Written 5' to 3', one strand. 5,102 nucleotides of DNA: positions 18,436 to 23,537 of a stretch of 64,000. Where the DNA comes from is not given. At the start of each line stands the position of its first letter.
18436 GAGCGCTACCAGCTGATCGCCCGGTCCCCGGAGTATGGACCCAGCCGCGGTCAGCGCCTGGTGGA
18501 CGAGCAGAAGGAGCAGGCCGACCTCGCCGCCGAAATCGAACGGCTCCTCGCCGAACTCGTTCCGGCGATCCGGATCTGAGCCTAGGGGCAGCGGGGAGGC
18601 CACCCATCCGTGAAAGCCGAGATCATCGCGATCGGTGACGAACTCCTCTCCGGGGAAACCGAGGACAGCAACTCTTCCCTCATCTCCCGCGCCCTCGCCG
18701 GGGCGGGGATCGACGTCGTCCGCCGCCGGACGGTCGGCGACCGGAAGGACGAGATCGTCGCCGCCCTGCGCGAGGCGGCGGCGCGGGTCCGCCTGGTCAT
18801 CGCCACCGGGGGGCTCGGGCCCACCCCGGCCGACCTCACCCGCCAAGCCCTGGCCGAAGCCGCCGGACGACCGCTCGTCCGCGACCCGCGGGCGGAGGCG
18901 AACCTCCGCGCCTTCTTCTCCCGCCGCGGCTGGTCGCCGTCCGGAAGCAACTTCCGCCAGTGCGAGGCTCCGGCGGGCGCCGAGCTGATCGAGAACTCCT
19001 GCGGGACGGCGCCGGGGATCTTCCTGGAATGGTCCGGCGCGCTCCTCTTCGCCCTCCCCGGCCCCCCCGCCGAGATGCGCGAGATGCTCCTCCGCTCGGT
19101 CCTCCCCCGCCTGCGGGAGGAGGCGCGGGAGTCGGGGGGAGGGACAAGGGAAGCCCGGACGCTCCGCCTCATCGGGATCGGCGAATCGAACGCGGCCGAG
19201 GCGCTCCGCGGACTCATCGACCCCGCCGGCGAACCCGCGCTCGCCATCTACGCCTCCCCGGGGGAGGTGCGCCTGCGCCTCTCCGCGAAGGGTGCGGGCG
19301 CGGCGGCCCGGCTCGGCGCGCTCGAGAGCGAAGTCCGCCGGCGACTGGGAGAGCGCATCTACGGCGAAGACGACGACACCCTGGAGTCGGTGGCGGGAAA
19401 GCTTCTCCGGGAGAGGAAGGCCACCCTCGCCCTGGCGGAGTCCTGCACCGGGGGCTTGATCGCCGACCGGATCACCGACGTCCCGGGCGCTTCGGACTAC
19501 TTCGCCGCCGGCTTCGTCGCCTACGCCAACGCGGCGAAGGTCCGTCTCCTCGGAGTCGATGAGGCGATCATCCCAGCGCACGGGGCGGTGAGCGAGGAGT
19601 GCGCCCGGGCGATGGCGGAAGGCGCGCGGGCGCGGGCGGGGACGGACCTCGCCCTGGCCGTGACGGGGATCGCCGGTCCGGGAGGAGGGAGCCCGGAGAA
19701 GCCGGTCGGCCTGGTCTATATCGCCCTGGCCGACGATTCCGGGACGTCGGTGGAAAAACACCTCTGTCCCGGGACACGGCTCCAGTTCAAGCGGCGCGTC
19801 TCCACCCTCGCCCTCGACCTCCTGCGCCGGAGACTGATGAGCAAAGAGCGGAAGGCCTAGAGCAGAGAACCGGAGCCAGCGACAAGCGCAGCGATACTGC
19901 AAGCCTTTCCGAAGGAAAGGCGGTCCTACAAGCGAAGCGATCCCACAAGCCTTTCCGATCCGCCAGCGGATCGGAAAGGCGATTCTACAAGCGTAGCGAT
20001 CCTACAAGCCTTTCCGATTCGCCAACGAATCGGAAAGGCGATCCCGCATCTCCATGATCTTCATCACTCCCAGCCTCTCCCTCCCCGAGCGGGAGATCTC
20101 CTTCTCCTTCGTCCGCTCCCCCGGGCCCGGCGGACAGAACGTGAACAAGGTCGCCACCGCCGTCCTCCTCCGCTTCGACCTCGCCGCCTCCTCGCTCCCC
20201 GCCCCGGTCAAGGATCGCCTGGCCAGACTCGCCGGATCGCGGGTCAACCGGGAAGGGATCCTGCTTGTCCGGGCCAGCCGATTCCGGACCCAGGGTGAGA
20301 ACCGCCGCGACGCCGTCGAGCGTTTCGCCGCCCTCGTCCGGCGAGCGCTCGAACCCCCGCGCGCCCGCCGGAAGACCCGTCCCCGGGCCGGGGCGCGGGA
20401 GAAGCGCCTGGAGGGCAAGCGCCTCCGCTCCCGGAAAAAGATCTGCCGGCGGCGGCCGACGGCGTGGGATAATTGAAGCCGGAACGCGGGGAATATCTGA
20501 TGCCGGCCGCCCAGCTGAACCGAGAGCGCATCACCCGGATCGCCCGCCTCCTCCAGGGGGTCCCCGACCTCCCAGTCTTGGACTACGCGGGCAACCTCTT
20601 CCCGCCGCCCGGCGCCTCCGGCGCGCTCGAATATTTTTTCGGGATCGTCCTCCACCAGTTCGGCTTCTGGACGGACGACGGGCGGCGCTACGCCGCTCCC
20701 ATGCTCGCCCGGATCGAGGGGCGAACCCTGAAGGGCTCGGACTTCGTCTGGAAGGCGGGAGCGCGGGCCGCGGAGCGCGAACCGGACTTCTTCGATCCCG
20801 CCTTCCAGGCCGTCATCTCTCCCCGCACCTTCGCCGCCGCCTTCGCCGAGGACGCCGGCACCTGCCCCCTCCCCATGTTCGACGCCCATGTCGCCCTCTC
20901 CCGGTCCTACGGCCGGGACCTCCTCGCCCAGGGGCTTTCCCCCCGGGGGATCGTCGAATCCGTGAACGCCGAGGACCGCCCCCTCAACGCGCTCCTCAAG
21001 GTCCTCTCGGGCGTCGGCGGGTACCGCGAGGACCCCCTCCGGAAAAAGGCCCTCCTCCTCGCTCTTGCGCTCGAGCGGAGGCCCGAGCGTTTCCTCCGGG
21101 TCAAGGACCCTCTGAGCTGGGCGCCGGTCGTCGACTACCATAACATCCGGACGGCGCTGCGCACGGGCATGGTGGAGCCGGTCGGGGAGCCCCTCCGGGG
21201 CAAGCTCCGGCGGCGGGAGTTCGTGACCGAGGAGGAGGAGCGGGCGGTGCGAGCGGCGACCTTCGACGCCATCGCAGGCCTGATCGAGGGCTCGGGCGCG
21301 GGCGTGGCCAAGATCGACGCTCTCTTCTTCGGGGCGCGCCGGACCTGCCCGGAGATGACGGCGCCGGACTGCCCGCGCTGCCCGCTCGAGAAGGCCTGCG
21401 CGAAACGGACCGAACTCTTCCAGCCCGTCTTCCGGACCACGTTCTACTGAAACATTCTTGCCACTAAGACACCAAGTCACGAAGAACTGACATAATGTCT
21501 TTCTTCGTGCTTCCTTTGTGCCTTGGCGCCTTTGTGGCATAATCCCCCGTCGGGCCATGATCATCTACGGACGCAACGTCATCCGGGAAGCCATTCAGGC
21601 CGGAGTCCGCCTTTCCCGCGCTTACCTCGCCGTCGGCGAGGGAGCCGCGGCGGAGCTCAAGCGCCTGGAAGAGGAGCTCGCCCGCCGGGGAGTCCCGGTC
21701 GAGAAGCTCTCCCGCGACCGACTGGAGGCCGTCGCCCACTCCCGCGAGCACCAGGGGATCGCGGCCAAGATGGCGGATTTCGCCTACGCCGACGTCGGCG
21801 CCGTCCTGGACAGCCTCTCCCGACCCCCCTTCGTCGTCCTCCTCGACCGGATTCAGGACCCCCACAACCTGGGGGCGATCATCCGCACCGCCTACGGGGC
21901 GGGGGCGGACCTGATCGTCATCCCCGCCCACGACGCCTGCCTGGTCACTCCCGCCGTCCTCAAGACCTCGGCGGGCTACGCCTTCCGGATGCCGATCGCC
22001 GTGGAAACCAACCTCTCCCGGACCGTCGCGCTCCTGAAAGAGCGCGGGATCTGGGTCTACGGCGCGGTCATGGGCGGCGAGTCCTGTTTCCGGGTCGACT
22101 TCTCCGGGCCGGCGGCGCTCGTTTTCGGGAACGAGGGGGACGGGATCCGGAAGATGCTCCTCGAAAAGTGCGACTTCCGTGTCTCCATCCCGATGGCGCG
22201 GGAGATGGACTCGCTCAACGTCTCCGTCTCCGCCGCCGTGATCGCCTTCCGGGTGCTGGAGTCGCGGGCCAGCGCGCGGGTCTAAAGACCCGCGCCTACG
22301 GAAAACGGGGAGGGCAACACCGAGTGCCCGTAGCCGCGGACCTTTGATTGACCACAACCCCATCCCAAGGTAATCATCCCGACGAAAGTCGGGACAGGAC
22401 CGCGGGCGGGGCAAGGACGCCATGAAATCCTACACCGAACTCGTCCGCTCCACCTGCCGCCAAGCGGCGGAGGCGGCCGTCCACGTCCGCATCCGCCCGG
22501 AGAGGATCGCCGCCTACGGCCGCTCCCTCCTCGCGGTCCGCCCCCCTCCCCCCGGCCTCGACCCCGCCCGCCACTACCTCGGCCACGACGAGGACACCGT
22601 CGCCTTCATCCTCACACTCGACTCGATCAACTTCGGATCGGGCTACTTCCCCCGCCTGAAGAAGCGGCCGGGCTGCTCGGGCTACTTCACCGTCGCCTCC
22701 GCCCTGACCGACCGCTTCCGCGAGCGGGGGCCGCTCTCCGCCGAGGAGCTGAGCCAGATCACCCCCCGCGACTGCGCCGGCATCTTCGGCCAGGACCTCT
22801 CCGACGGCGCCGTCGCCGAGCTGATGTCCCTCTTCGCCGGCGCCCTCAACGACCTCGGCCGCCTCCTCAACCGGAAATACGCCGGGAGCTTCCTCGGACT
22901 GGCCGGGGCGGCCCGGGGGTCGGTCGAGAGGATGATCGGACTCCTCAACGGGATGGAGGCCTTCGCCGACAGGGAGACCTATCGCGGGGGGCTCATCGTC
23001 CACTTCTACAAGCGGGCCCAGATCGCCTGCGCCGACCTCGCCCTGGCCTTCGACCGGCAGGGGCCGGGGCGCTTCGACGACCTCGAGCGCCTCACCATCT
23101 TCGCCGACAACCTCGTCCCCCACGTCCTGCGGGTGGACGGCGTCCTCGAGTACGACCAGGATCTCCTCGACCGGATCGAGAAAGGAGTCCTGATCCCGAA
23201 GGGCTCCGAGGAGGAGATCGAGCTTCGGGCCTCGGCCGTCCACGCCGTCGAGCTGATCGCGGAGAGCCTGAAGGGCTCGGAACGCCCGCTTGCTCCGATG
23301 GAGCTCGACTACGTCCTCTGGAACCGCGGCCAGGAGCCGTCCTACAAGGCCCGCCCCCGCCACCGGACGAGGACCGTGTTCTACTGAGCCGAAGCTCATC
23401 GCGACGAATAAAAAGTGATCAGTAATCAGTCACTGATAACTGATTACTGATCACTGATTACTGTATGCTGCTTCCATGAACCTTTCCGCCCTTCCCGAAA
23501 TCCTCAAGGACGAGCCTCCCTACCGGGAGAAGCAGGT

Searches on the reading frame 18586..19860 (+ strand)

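Call 8: search_protein_families(library=pfam, proteins=[window:18586-19860:+], max_evalue=0.001)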
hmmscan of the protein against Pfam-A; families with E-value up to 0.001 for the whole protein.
window:18586-19860:+ (424 aa): 3 families
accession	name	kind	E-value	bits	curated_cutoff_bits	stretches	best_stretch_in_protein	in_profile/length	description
PF02464.23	CinA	-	8.5e-57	191.6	23.5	1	264-416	2-154/155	Competence-damaged protein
PF00994.29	MoCF_biosynth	-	2.8e-35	121.5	26.6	1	12-177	1-143/144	Probable molybdopterin binding domain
PF18146.6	CinA_KH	-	1.8e-18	66.8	27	1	191-260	2-73/73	Damage-inducible protein CinA KH domain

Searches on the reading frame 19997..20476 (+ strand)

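Call 8: search_protein_families(library=pfam, proteins=[window:19997-20476:+], max_evalue=0.001)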
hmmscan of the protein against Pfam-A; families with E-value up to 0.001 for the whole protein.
window:19997-20476:+ (159 aa): 1 family
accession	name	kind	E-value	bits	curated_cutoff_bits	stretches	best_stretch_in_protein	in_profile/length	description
PF00472.26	RF-1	-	1.4e-16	60.9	35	1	27-145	5-103/116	RF-1 domain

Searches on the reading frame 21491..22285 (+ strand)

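Call 8: search_protein_families(library=pfam, proteins=[window:21491-22285:+], max_evalue=0.001)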
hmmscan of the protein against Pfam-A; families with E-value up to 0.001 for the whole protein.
window:21491-22285:+ (264 aa): 2 families
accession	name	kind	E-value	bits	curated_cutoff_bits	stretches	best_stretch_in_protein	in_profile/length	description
PF00588.24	SpoU_methylase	-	1.6e-42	145.4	29.7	1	114-252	2-141/142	SpoU rRNA Methylase family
PF08032.17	SpoU_sub_bind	-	1.7e-14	54.4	22.8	1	24-99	1-75/76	RNA 2'-O ribose methyltransferase substrate binding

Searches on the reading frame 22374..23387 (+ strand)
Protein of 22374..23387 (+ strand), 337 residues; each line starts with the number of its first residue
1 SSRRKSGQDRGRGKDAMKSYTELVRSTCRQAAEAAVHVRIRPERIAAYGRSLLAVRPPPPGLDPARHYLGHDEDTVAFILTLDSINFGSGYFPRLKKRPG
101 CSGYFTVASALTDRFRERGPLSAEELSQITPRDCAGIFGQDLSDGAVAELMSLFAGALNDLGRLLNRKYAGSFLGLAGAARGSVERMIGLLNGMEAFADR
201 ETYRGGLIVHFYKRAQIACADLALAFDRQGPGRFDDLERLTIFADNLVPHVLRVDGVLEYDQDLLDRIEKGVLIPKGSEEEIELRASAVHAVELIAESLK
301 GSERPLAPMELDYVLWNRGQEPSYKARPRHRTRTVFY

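Call 8: search_protein_families(library=pfam, proteins=[window:22374-23387:+], max_evalue=0.001)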
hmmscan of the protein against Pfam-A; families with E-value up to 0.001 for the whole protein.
window:22374-23387:+ (337 aa): 1 family
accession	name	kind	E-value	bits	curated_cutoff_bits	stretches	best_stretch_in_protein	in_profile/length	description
PF10343.14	Q_salvage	-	2e-56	192.1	25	1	67-337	2-285/285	Queuosine salvage protein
